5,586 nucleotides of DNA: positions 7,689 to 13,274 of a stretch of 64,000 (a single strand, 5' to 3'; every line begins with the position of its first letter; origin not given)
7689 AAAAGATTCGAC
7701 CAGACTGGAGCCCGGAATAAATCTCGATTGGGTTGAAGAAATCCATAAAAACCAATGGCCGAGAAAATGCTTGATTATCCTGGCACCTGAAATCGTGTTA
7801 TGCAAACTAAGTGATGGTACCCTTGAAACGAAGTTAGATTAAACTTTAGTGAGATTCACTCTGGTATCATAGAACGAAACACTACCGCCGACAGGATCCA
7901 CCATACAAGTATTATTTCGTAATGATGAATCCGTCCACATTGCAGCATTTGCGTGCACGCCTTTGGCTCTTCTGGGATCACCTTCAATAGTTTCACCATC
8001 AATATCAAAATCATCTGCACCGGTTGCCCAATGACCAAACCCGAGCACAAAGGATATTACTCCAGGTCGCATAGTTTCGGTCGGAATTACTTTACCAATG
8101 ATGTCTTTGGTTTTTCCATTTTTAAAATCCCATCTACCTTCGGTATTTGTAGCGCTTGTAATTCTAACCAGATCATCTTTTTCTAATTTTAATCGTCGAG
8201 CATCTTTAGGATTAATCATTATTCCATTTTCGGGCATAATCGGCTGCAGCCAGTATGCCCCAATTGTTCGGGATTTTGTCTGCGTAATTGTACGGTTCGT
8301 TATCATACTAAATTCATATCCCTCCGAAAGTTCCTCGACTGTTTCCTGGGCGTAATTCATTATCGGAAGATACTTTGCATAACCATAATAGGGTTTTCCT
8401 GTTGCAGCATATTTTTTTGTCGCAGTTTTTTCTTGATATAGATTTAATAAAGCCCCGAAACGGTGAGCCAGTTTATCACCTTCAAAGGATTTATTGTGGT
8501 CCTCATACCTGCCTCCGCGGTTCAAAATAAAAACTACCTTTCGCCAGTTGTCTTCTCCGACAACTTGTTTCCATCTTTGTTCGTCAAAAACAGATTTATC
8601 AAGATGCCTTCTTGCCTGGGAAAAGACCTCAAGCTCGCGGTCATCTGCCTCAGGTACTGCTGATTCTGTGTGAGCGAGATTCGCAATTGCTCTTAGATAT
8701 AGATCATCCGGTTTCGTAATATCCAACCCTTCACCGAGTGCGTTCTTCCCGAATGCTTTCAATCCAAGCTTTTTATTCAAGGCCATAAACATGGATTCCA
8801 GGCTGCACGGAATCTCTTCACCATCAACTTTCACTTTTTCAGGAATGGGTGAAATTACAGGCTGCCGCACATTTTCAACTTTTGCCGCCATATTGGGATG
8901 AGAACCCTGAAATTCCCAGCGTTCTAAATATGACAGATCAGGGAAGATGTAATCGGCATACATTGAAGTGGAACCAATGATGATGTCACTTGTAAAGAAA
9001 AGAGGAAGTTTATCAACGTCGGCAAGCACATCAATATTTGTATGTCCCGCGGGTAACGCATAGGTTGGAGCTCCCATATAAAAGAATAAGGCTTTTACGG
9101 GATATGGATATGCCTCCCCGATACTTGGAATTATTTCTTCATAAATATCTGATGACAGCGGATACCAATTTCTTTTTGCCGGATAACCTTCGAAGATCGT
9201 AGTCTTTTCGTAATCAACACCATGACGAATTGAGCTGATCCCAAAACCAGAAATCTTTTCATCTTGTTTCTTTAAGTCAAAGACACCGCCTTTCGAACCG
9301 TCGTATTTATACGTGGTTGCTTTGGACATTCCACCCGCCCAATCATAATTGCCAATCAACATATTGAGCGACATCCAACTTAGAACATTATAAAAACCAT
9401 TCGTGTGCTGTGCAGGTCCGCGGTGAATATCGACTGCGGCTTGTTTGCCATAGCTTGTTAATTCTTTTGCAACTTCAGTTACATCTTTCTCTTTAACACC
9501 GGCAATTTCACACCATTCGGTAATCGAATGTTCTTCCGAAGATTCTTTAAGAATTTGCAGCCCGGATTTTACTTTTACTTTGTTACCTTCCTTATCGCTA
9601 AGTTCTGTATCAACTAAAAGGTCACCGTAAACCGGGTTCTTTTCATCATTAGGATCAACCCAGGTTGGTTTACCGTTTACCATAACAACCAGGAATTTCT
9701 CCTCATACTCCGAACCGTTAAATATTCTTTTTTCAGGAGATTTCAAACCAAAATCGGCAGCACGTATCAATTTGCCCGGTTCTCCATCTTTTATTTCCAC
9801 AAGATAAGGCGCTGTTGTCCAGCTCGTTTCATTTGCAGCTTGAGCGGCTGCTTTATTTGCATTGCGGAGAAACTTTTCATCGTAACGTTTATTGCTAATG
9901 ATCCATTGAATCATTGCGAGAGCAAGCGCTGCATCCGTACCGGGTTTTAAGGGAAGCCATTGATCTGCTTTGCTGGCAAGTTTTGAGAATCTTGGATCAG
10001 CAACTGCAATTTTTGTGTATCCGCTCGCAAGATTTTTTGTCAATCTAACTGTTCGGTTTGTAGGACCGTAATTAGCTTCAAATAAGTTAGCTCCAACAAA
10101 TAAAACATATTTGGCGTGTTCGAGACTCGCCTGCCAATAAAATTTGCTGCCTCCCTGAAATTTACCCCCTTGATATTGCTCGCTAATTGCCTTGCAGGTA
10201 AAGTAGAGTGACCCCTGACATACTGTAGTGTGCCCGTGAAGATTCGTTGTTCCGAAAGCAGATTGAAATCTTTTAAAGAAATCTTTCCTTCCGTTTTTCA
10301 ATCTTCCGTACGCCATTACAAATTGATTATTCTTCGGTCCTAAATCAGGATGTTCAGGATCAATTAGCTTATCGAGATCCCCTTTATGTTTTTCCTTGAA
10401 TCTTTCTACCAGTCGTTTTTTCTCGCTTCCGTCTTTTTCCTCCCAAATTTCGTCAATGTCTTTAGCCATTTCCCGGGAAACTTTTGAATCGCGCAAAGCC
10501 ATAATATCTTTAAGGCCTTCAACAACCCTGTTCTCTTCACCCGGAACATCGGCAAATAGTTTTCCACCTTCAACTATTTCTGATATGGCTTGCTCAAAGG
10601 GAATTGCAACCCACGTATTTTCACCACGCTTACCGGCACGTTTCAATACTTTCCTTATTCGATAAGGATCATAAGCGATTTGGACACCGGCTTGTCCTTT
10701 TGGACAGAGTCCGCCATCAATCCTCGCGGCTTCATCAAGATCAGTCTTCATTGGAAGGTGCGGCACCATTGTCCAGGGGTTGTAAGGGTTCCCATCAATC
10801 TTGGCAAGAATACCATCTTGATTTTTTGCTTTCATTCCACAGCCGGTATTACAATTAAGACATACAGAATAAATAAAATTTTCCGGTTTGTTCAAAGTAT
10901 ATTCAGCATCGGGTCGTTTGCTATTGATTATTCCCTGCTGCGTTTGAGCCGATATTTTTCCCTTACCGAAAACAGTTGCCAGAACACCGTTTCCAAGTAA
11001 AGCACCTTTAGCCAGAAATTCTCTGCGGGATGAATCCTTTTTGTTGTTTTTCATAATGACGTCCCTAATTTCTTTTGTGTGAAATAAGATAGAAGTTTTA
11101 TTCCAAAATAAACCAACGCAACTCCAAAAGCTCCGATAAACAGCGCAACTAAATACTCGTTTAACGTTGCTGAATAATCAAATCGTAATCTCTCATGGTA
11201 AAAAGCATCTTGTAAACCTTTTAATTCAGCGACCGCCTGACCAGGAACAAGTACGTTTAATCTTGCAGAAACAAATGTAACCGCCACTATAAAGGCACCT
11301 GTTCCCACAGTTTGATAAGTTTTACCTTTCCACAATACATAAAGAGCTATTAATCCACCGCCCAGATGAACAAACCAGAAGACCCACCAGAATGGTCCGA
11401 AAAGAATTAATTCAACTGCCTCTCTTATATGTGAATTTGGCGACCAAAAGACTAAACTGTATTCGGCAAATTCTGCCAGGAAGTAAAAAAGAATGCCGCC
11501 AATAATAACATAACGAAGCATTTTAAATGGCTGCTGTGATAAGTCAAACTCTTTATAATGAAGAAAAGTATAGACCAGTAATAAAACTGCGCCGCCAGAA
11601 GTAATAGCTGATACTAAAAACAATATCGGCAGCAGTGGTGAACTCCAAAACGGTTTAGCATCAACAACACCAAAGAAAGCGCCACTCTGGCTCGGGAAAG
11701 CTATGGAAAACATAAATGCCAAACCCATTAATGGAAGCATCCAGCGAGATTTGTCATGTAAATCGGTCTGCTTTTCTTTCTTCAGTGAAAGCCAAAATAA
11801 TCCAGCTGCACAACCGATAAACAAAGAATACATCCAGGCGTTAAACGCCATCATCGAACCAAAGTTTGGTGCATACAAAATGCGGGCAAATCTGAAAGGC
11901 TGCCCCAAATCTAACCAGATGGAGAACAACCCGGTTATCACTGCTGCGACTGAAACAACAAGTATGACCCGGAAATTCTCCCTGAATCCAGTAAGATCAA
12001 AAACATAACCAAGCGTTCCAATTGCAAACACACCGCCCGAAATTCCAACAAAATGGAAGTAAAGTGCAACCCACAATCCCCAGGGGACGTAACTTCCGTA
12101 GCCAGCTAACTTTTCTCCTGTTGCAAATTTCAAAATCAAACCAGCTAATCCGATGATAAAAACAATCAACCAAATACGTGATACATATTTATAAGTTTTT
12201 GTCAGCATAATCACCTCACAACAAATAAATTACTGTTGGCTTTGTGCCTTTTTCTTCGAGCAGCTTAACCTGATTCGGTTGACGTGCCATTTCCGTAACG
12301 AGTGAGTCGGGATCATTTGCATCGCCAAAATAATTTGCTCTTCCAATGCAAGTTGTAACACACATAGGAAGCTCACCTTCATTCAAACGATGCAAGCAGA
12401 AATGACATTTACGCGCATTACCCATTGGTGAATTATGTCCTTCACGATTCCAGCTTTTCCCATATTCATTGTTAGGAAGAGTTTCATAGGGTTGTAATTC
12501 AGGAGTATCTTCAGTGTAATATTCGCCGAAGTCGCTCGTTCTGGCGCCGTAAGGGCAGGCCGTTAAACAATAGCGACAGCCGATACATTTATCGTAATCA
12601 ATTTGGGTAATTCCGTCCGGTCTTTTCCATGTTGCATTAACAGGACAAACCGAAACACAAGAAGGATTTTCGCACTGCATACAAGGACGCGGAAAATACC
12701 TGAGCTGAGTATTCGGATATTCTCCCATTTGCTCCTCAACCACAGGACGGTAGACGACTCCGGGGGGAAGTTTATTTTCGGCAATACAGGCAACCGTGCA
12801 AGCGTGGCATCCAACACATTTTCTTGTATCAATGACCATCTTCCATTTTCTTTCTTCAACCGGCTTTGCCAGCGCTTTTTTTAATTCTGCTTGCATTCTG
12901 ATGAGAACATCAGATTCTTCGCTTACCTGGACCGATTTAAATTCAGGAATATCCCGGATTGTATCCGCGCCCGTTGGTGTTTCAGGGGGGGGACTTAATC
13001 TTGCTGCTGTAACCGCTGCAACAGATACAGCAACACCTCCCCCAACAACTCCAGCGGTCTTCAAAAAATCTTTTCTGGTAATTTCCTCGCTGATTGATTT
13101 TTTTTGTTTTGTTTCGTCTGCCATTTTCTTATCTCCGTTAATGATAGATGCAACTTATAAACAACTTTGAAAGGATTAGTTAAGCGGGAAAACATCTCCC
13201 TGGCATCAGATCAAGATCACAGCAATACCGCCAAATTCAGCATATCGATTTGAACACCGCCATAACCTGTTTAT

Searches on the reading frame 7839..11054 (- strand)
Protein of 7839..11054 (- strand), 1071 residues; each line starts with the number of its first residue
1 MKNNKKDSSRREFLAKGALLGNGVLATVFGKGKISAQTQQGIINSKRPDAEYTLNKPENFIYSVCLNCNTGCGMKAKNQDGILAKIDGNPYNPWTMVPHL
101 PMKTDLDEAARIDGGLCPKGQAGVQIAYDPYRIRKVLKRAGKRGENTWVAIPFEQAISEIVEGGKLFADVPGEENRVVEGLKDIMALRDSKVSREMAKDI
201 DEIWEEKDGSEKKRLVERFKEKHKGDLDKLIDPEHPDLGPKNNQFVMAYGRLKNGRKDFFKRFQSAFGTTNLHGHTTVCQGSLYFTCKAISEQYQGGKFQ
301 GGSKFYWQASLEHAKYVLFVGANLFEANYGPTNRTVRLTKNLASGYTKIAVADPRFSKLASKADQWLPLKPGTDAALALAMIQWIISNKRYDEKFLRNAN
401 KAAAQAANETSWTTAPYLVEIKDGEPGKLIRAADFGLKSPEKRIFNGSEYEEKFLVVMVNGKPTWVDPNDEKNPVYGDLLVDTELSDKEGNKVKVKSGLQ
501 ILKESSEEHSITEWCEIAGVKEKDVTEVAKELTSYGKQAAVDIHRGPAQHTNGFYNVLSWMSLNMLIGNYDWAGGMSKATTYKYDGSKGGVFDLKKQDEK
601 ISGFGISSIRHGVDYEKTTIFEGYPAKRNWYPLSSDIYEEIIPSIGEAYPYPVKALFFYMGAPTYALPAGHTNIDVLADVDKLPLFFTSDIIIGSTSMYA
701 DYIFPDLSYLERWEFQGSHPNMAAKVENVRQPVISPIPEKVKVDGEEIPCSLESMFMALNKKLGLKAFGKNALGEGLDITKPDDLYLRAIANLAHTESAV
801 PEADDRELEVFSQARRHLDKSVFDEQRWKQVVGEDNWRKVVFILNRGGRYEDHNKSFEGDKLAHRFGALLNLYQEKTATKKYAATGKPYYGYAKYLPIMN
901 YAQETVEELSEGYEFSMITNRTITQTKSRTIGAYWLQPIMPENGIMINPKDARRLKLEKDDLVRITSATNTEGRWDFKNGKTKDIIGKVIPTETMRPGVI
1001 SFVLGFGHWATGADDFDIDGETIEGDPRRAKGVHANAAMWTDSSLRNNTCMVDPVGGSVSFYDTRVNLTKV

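Call 82: search_protein_families(library=pfam, proteins=[window:7839-11054:-], max_evalue=0.000001)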
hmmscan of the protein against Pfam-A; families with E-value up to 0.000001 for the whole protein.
window:7839-11054:- (1071 aa): 3 families
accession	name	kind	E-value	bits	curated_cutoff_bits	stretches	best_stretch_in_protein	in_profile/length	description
PF00384.28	Molybdopterin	-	4.4e-21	75.7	24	1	257-734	57-334/353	Molybdopterin oxidoreductase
PF01568.27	Molydop_binding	-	1.9e-08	34.8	26.8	1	915-1008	1-82/110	Molydopterin dinucleotide binding domain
PF04879.21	Molybdop_Fe4S4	-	2.7e-07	30.9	22.7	0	60-128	3-54/55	Molybdopterin oxidoreductase Fe4S4 domain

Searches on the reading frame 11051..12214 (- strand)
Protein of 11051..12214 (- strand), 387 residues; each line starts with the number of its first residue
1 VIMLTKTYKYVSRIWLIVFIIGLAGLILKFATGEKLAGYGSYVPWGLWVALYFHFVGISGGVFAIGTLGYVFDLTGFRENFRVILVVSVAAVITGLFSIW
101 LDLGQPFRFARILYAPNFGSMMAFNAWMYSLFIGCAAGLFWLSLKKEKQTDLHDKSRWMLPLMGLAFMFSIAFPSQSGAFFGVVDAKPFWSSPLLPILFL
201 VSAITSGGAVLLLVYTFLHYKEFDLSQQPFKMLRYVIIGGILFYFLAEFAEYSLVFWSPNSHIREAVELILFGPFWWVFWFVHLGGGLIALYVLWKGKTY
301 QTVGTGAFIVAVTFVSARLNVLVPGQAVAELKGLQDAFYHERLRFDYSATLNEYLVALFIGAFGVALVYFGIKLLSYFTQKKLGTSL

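Call 82: search_protein_families(library=pfam, proteins=[window:11051-12214:-], max_evalue=0.000001)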
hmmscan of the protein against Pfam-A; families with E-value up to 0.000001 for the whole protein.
window:11051-12214:- (387 aa): 1 family
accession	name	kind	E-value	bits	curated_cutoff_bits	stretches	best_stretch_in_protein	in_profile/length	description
PF03916.19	NrfD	-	2.4e-30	106.7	25.8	1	42-328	8-311/313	Polysulphide reductase, NrfD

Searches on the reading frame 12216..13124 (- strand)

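Call 82: search_protein_families(library=pfam, proteins=[window:12216-13124:-], max_evalue=0.000001)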
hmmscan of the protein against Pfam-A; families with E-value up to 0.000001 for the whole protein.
window:12216-13124:- (302 aa): 8 families
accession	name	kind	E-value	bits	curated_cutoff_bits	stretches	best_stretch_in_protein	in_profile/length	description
PF13247.11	Fer4_11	-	1.9e-19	70.1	26.2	2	141-196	3-60/100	4Fe-4S dicluster domain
PF13237.11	Fer4_10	-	2.5e-14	53.4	25.5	2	174-259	3-52/53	4Fe-4S dicluster domain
PF12838.12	Fer4_7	-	1e-13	52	27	1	148-194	2-52/52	4Fe-4S dicluster domain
PF12837.12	Fer4_6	-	1.7e-10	40.8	25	1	174-194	3-23/24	4Fe-4S binding domain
PF12797.12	Fer4_2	-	8.3e-10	38.4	24.5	0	175-192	5-22/22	4Fe-4S binding domain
PF00037.32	Fer4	-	1.3e-09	37.9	21.1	1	174-195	2-23/24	4Fe-4S binding domain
PF13187.11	Fer4_9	-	1.4e-09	38.2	27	0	148-194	2-51/52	4Fe-4S dicluster domain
PF14697.11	Fer4_21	-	4e-07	30.5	35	0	148-192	8-53/59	4Fe-4S dicluster domain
